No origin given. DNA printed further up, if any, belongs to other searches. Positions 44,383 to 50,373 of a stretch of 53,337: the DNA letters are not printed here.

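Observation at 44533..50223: Giant lectin-tipped surface protein: 11 Ig-like repeats, InlB-type B-repeats and a C-type lectin domain with an intact EPN/WND sugar-calcium site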

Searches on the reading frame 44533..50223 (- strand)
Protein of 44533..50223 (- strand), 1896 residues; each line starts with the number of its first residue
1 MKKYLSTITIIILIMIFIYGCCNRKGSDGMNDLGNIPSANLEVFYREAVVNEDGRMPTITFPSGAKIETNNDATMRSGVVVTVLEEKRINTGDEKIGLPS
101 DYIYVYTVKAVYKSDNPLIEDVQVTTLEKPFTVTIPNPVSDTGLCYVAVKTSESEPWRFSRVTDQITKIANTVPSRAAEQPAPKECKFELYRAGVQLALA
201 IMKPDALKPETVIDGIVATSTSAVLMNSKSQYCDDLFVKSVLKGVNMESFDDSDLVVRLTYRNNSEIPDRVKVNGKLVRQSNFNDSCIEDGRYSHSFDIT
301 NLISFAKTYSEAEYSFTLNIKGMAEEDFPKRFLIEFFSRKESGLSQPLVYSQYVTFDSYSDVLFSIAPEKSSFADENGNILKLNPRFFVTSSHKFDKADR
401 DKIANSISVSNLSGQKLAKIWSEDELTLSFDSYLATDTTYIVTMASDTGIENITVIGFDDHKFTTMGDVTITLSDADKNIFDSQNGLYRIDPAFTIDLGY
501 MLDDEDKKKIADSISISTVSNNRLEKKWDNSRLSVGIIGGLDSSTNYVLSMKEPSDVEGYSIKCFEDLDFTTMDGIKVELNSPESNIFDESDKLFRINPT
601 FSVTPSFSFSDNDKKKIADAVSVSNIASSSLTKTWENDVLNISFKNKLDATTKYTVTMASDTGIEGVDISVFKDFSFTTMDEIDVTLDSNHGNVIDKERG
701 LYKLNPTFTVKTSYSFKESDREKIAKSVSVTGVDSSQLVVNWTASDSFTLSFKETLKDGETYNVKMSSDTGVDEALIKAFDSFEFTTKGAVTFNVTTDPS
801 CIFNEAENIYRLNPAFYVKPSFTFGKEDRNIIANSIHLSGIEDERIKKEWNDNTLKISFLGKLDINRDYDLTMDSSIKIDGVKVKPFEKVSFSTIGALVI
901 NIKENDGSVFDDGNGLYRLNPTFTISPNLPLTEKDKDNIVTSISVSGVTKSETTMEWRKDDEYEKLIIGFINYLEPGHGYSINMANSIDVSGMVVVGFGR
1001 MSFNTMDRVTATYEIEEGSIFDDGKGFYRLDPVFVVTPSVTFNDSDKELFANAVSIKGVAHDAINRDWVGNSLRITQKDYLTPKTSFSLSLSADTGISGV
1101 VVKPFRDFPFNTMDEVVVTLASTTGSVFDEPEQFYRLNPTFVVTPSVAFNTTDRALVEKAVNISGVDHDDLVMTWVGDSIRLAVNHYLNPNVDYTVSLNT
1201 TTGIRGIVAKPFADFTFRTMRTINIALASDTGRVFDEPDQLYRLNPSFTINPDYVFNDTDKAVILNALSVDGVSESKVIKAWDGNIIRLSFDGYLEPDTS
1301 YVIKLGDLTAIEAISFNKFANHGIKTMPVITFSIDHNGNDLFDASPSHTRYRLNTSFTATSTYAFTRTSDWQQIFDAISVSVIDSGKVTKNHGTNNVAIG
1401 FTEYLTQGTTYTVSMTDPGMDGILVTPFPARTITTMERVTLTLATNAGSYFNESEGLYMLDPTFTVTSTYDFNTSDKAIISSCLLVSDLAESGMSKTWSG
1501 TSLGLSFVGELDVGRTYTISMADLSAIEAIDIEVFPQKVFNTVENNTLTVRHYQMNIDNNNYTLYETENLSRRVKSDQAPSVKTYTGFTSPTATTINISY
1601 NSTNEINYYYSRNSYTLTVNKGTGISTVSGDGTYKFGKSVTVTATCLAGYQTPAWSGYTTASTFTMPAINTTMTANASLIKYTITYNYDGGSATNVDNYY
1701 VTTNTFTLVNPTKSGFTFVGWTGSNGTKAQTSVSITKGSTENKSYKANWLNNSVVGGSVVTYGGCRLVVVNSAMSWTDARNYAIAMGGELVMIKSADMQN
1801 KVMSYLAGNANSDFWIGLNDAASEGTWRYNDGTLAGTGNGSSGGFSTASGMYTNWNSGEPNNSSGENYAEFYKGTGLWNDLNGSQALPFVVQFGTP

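Call 5: search_protein_families(library=pfam, proteins=[window:44533-50223:-], max_evalue=1)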
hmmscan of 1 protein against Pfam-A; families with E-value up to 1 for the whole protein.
window:44533-50223:- (1896 aa): 4 families
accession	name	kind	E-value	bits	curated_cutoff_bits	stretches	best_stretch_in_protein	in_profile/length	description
PF00059.27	Lectin_C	-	5.9e-13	49.9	22.6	1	1773-1890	2-104/107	Lectin C-type domain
PF13205.12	Big_5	-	1.1e-07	33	23.6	2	612-679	33-105/105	Bacterial Ig-like domain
PF18998.6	Flg_new_2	-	1.4e-07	31.9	23.6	2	1615-1676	1-68/73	Divergent InlB B-repeat domain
PF09479.16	Flg_new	-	1.2e-05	25.8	27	1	1682-1734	1-52/65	Listeria-Bacteroides repeat domain (List_Bact_rpt)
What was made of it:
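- On Big_5 (PF13205) bacterial Ig-like domain: 33 bits for the whole protein (call 5).
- On RTX/T1SS giant adhesin: No such Pfam hit at E<1 (call 5).
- Closest known: Giant RTX/T1SS adhesins with distal ligand-binding domains. Different: Pfam detects no RTX repeats, T1SS signal or retention module (call 5).
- Checked: Pfam finds all four proposed domains (call 5):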

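Call 6: search_protein_families(library=ncbifam, proteins=[window:44533-50223:-], max_evalue=1)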
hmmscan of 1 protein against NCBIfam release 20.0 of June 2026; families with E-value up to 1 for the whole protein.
window:44533-50223:- (1896 aa): 1 family
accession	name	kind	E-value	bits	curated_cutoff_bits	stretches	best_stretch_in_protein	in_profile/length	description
TIGR02543.1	List_Bact_rpt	repeat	4.9e-11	42.8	20.95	1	1711-1749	1-40/44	TIGR02543 family repeat protein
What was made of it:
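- On Flg_new / Flg_new_2 / TIGR02543 (Listeria-Bacteroides B-repeat): TIGR02543 42.8 against 20.95 (call 6).
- Checked: NCBIfam adds TIGR02543 List_Bact_rpt (call 6).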

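Call 15: find_homologous_proteins(query=window:44536-50223:-, max_evalue=0.00001)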
Query window:44536-50223:- (1896 aa): 19 proteins with E <= 0.00001 among 8000 candidates.
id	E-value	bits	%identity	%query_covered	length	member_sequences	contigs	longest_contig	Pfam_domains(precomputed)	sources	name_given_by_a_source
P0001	0.0e+0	4243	100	100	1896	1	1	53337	PF09479.17,PF00059.28,PF13205.13,PF18998.7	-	-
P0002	4.6e-247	842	30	81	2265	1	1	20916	PF13205.13,PF07581.18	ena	-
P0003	5.6e-238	811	30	83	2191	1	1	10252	PF13205.13,PF07581.18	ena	-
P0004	3.1e-154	534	35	24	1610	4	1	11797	PF09479.17,PF17777.7,PF18998.7,PF03781.23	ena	-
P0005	4.7e-118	414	33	11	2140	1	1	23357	PF09479.17,PF07963.18,PF21310.4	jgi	-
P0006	1.4e-68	250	32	11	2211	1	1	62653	PF09479.17,PF13306.13,PF18998.7,PF13855.13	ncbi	-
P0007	9.3e-57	211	40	7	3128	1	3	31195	PF09479.17,PF18998.7,PF13620.13,PF09189.16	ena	-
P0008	3.0e-46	176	34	7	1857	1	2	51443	PF09479.17,PF18676.7,PF18998.7,PF19403.6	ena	-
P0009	3.2e-42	162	42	9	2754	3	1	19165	PF09479.17,PF00404.25,PF18998.7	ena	-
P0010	4.1e-42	162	43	9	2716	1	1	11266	PF09479.17,PF00404.25,PF18998.7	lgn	-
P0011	4.0e-39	152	42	9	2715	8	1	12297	PF09479.17,PF00404.25,PF18998.7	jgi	-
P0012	4.2e-26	109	34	6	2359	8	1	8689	PF09479.17,PF00629.31,PF18998.7,PF00041.28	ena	-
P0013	1.0e-25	108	56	4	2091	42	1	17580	PF09479.17,PF18998.7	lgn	-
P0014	6.6e-21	92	31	11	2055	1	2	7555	PF09479.17,PF13306.13,PF26182.1,PF21461.4,PF18998.7,PF02368.25,PF13855.13,PF06832.19,PF26918.1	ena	-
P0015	2.8e-20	90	34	9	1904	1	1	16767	PF09479.17,PF13306.13,PF12799.14,PF13855.13,PF23952.2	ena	-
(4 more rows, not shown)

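Call 17: find_encoding_contigs(protein=P0001, flank=1000, max_places=3)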
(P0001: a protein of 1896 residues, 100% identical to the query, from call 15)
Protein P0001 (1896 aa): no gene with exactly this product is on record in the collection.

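Call 18: find_encoding_contigs(protein=P0002, flank=10000, max_places=3)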
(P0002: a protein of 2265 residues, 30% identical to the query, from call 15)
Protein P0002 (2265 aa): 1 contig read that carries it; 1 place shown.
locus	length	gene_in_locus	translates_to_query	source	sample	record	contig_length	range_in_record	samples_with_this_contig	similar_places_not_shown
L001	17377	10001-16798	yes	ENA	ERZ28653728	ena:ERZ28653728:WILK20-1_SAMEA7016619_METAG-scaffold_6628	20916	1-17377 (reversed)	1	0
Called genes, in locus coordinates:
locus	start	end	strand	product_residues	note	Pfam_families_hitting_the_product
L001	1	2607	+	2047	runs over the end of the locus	?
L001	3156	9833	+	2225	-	-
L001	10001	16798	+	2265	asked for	PF13205:Big_5 (faint), PF07581:Glug (faint)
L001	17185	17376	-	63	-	?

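Call 19: find_encoding_contigs(protein=P0003, flank=10000, max_places=3)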
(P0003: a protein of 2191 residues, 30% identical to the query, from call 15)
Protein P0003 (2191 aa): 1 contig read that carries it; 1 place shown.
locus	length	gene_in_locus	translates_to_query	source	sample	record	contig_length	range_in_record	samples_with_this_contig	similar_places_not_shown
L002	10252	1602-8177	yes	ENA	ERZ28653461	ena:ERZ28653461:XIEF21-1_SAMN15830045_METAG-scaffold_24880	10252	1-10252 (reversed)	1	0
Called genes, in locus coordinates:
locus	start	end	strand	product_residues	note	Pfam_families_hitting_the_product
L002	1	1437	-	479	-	?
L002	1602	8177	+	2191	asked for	PF13205:Big_5 (faint), PF07581:Glug (faint)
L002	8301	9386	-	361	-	PF01926:MMR_HSR1, PF06071:YchF-GTPase_C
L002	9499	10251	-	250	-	?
